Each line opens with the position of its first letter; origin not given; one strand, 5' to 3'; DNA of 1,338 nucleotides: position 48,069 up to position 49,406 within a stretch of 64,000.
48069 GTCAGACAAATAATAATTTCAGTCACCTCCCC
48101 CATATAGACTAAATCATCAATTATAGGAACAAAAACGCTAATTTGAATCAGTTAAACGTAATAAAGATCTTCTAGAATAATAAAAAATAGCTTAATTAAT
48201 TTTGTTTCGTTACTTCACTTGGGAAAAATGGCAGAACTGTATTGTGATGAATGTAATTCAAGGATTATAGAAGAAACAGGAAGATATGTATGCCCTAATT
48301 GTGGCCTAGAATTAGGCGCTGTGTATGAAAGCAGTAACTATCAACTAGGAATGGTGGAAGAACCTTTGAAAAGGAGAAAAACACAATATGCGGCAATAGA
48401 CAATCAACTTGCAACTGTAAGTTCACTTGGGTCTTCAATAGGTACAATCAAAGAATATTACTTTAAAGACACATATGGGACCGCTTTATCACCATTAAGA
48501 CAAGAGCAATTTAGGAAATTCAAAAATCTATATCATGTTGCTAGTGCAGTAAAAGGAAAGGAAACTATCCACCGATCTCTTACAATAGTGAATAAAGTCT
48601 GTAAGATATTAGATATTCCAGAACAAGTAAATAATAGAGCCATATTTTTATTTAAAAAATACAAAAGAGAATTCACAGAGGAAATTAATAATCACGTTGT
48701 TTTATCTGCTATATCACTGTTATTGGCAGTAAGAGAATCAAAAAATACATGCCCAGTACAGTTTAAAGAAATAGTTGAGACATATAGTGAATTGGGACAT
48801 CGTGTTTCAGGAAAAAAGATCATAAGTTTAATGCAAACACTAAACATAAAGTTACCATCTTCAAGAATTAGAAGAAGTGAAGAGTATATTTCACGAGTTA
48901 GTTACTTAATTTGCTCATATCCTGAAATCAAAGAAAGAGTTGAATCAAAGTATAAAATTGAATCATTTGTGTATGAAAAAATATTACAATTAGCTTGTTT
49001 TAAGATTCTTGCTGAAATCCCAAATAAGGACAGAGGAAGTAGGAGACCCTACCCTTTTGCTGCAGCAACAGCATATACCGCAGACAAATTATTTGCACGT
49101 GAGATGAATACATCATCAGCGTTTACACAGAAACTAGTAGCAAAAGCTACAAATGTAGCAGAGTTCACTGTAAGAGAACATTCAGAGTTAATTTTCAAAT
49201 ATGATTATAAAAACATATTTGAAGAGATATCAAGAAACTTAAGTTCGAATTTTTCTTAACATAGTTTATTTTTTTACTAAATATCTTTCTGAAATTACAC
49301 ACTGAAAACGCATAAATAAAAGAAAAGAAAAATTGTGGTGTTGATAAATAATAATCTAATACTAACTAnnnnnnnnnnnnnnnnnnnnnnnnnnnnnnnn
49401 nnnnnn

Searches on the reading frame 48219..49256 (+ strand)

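Call 36: search_protein_families(library=pfam, proteins=[window:48219-49256:+], max_evalue=0.001)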
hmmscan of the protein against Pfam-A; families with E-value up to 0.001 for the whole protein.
window:48219-49256:+ (346 aa): 1 family
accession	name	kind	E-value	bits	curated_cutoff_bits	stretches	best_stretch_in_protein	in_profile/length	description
PF06677.18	Auto_anti-p27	-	0.00071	20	24.1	0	3-29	12-40/40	Sjogren's syndrome/scleroderma autoantigen 1 (Autoantigen p27)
